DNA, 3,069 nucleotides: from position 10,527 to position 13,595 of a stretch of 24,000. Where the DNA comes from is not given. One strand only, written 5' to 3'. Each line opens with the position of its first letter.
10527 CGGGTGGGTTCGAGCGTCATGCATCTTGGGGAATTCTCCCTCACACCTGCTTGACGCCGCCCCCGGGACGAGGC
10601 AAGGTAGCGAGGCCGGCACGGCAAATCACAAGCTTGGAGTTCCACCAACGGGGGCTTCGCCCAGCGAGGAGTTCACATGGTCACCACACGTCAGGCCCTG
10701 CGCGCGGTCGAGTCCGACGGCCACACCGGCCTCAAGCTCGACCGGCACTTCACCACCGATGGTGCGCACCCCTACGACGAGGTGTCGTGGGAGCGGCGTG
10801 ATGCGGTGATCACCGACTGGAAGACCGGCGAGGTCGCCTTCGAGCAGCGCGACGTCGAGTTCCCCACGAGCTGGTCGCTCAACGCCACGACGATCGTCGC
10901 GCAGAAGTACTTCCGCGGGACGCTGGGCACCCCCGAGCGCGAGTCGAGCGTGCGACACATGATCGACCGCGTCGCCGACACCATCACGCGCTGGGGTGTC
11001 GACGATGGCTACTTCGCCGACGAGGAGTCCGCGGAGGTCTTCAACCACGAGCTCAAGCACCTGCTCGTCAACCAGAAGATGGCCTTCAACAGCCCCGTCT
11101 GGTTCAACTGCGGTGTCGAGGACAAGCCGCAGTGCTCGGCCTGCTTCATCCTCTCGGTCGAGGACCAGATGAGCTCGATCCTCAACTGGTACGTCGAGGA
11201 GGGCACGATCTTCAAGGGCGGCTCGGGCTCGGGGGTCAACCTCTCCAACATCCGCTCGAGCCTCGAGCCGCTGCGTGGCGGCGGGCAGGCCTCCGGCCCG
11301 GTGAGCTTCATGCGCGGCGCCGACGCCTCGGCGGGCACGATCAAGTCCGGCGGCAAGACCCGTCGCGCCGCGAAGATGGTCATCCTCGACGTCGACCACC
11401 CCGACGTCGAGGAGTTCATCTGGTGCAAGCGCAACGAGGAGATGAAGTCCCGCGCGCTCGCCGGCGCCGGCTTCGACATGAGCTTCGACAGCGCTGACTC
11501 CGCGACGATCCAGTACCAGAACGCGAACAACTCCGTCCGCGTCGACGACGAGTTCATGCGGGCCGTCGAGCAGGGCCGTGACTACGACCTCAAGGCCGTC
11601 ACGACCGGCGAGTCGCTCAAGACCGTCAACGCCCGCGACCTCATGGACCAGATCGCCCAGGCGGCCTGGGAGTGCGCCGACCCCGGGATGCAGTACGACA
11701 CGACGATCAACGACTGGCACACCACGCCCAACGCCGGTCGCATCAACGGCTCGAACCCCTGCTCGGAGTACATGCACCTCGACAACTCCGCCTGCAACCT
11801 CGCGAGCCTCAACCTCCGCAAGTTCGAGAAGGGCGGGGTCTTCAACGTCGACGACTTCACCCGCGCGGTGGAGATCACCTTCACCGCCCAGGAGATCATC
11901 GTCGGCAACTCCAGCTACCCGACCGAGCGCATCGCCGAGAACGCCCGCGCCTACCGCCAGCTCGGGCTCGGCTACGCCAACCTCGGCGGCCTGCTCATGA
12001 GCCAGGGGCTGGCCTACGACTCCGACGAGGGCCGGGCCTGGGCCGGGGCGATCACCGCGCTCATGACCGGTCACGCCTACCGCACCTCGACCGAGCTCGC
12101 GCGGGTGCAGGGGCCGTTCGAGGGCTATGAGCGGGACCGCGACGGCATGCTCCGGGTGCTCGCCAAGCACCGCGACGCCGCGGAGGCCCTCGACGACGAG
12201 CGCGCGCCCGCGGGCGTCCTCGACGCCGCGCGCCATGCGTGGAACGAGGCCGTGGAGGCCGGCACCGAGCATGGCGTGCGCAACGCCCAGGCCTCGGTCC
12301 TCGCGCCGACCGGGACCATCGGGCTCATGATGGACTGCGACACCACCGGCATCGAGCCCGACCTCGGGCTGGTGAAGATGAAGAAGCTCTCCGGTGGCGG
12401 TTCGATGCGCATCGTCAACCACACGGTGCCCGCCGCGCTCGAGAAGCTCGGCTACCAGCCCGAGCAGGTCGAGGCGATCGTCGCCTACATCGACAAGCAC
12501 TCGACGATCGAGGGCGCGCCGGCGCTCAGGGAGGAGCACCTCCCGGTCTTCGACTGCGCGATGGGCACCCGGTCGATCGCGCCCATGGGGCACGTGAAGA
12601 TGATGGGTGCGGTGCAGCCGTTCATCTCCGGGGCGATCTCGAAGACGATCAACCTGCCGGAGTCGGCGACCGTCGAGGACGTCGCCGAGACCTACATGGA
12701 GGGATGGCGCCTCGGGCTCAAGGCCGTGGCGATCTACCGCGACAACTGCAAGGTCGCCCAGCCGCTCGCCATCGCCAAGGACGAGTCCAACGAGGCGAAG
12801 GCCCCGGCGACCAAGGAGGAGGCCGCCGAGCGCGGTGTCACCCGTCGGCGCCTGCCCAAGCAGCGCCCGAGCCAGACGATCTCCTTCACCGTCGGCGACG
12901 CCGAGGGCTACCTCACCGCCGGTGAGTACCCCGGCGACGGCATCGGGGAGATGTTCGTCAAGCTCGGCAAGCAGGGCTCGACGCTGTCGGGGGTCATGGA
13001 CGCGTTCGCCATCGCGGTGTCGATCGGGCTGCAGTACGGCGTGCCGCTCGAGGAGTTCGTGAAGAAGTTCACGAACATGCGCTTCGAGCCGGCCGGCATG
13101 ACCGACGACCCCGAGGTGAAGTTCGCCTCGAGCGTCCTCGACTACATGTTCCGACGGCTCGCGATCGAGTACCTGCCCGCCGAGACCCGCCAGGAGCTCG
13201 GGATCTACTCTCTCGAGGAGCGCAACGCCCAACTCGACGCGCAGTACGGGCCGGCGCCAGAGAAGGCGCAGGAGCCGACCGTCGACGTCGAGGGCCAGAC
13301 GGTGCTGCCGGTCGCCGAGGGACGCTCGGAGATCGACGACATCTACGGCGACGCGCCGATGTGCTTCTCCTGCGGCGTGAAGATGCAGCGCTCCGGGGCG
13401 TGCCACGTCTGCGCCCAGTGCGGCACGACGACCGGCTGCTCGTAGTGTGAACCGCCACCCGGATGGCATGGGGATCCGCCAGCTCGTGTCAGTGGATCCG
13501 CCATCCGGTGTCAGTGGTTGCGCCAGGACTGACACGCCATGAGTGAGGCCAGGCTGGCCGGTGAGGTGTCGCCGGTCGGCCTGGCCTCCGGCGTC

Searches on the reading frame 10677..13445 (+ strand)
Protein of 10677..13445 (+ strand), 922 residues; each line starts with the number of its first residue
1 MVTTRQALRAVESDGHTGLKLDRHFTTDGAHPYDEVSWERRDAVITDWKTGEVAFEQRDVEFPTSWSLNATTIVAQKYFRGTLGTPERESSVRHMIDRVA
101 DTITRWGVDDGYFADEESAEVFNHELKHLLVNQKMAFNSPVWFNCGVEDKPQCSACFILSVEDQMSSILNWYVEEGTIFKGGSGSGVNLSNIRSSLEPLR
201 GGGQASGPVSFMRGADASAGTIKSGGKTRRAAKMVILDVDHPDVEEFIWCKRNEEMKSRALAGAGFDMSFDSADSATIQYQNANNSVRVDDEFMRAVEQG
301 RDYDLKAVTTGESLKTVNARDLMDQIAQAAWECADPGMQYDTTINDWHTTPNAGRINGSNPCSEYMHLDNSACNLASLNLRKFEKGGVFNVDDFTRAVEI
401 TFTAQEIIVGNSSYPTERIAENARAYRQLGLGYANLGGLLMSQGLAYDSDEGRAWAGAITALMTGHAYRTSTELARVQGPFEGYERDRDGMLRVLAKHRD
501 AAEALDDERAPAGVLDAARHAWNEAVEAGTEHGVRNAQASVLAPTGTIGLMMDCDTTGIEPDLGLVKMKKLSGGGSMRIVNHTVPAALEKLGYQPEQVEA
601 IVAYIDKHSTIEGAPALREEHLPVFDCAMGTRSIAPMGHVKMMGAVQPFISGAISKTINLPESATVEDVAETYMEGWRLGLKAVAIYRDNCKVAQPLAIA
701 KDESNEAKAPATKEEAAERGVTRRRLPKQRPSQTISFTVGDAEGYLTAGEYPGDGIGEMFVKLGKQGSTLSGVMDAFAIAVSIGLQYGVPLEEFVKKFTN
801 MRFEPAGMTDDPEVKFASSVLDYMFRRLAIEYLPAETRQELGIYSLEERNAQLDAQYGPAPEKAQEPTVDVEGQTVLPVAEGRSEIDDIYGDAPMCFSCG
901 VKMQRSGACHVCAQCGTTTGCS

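Call 5: search_protein_families(library=pfam, proteins=[window:10677-13445:+], max_evalue=0.01)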
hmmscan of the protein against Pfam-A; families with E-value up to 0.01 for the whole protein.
window:10677-13445:+ (922 aa): 4 families
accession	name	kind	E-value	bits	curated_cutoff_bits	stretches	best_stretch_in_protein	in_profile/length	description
PF02867.20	Ribonuc_red_lgC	-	2.3e-145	485.7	23.9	1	154-687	1-523/523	Ribonucleotide reductase, barrel domain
PF08471.15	Ribonuc_red_2_N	-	2.9e-20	72.8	27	1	50-133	1-103/103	Class II vitamin B12-dependent ribonucleotide reductase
PF12637.14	TSCPD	-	7.3e-12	45.9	22.8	1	732-830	13-86/88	TSCPD domain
PF00317.26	Ribonuc_red_lgN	-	1.8e-05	25.2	28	1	67-148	4-75/77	Ribonucleotide reductase, all-alpha domain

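Call 63: find_homologous_proteins(query=window:10677-13445:+, max_evalue=1e-100)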
Query window:10677-13445:+ (922 aa): 8000 proteins with E <= 1e-100 among 8000 candidates; the best 120 are listed.
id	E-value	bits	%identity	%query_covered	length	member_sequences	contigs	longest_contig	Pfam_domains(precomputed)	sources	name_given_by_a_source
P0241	0.0e+0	2123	100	100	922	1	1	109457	PF02867.21,PF00317.27,PF08471.16,PF12637.15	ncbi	-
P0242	0.0e+0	2120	100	100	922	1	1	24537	PF02867.21,PF00317.27,PF08471.16,PF12637.15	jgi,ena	-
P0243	0.0e+0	2116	100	100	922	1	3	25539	PF02867.21,PF00317.27,PF08471.16,PF12637.15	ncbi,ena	-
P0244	0.0e+0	2027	95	100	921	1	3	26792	PF02867.21,PF08471.16,PF12637.15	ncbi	-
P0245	0.0e+0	1791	85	100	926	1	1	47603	PF02867.21,PF08471.16,PF12637.15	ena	-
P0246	0.0e+0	1752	-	-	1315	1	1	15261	PF02867.21,PF08471.16,PF14528.12,PF12637.15,PF14890.12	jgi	jgi:ribonucleoside-diphosphate reductase alpha chain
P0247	0.0e+0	1729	81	100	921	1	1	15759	PF02867.21,PF08471.16,PF12637.15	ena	-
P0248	0.0e+0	1721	83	71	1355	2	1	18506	PF02867.21,PF08471.16,PF14528.12,PF12637.15,PF14890.12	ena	-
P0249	0.0e+0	1713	80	100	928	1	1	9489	PF02867.21,PF08471.16,PF12637.15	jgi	jgi:ribonucleoside-diphosphate reductase alpha chain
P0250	0.0e+0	1704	80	100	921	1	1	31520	PF02867.21,PF08471.16,PF12637.15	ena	-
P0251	0.0e+0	1703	80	100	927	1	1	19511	PF02867.21,PF08471.16,PF12637.15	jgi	jgi:ribonucleoside-diphosphate reductase alpha chain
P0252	0.0e+0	1700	79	100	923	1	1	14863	PF02867.21,PF08471.16,PF12637.15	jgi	jgi:ribonucleoside-diphosphate reductase alpha chain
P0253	0.0e+0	1697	79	100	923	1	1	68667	PF02867.21,PF08471.16,PF12637.15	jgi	-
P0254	0.0e+0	1695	79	100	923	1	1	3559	PF02867.21,PF08471.16,PF12637.15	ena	-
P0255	0.0e+0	1694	79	100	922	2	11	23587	PF02867.21,PF00317.27,PF08471.16,PF12637.15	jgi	jgi:ribonucleoside-diphosphate reductase alpha chain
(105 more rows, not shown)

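Call 64: find_encoding_contigs(protein=P0245, flank=10000, max_places=1)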
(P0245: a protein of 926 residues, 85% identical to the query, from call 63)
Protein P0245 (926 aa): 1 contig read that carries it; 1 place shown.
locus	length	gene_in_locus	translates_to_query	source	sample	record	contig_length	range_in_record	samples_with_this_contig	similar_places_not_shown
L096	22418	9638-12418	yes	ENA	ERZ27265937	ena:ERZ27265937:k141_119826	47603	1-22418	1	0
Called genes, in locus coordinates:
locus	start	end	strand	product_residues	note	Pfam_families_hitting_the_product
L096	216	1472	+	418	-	PF00154:RecA_N, PF06745:ATPase (weak), PF08423:Rad51 (weak), PF27531:MT3502_N (weak), PF21096:RecA_C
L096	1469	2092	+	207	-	-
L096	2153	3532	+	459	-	PF00919:UPF0004, PF04055:Radical_SAM, PF01938:TRAM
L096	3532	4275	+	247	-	-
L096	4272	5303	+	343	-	PF01745:IPT (weak), PF01715:IPPT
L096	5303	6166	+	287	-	PF01678:DAP_epimerase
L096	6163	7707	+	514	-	PF13167:GTP-bdg_N, PF16360:GTP-bdg_M, PF03193:RsgA_GTPase (faint), PF01926:MMR_HSR1, PF02421:FeoB_N, PF16897:MMR_HSR1_Xtn (faint)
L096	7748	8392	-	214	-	PF01726:LexA_DNA_bind, PF00717:Peptidase_S24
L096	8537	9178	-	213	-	PF22811:Zn_ribbon_NrdR, PF03477:ATP-cone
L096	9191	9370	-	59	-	-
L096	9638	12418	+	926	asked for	PF08471:Ribonuc_red_2_N, PF02867:Ribonuc_red_lgC, PF12637:TSCPD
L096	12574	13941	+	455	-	-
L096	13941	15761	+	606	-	-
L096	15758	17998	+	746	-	-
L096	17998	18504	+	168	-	-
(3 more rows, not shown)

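Call 65: find_encoding_contigs(protein=P0253, flank=10000, max_places=1)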
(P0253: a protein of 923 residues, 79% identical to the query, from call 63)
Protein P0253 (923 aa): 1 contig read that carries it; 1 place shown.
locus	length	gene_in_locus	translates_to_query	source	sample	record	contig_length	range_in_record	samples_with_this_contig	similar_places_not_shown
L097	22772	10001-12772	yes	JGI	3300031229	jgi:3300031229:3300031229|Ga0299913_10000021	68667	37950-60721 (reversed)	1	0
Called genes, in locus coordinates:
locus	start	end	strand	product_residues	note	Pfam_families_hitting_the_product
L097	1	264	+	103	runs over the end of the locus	-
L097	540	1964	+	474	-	PF12072:RNase_Y_N, PF00013:KH_1 (weak), PF01966:HD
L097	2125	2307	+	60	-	PF04232:SpoVS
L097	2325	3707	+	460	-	PF00919:UPF0004, PF04055:Radical_SAM, PF01938:TRAM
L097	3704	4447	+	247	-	-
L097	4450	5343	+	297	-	PF01745:IPT (weak), PF13671:AAA_33 (faint), PF01715:IPPT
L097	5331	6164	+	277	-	PF01678:DAP_epimerase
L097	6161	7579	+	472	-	PF13167:GTP-bdg_N, PF02492:cobW (faint), PF16360:GTP-bdg_M, PF03193:RsgA_GTPase (faint), PF00350:Dynamin_N (faint), PF01926:MMR_HSR1, PF02421:FeoB_N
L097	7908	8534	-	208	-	PF01726:LexA_DNA_bind, PF00717:Peptidase_S24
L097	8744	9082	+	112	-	-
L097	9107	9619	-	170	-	PF22811:Zn_ribbon_NrdR, PF03477:ATP-cone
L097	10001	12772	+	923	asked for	PF08471:Ribonuc_red_2_N, PF02867:Ribonuc_red_lgC, PF12637:TSCPD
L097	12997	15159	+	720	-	PF02225:PA, PF10633:NPCBM_assoc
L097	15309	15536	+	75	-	PF02604:PhdYeFM_antitox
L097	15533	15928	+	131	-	PF01850:PIN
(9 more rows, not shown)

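Call 66: find_encoding_contigs(protein=P0250, flank=10000, max_places=1)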
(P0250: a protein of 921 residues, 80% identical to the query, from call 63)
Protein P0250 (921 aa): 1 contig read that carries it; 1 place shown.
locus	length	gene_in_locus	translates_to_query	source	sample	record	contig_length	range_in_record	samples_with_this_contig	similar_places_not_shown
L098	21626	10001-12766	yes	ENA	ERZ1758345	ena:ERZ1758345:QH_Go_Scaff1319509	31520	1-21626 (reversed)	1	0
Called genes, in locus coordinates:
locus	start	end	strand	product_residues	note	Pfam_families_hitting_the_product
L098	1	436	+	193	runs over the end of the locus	PF21982:RecX_HTH1 (weak), PF02631:RecX_HTH2, PF21981:RecX_HTH3 (weak)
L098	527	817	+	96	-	-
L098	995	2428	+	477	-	PF12072:RNase_Y_N, PF00013:KH_1 (weak), PF01966:HD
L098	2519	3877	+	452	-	PF00919:UPF0004, PF04055:Radical_SAM, PF01938:TRAM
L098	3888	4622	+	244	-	-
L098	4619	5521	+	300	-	PF01715:IPPT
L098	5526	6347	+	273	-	PF01678:DAP_epimerase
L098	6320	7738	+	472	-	PF13167:GTP-bdg_N, PF16360:GTP-bdg_M, PF03193:RsgA_GTPase (faint), PF13191:AAA_16 (weak), PF00350:Dynamin_N (faint), PF01926:MMR_HSR1, PF02421:FeoB_N, PF16897:MMR_HSR1_Xtn (faint)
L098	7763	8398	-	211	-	PF01726:LexA_DNA_bind, PF12802:MarR_2 (faint), PF00717:Peptidase_S24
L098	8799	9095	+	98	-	-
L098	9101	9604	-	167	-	PF22811:Zn_ribbon_NrdR, PF03477:ATP-cone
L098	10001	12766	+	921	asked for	PF08471:Ribonuc_red_2_N, PF02867:Ribonuc_red_lgC, PF12637:TSCPD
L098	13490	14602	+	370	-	PF13228:DUF4037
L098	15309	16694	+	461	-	PF00581:Rhodanese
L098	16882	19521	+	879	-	PF00989:PAS, PF08448:PAS_4 (weak), PF01590:GAF, PF13185:GAF_2, PF08447:PAS_3, PF01590:GAF, PF13185:GAF_2, PF07228:SpoIIE, +3 more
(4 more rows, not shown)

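Call 69: find_encoding_contigs(protein=P0241, flank=10000, max_places=1)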
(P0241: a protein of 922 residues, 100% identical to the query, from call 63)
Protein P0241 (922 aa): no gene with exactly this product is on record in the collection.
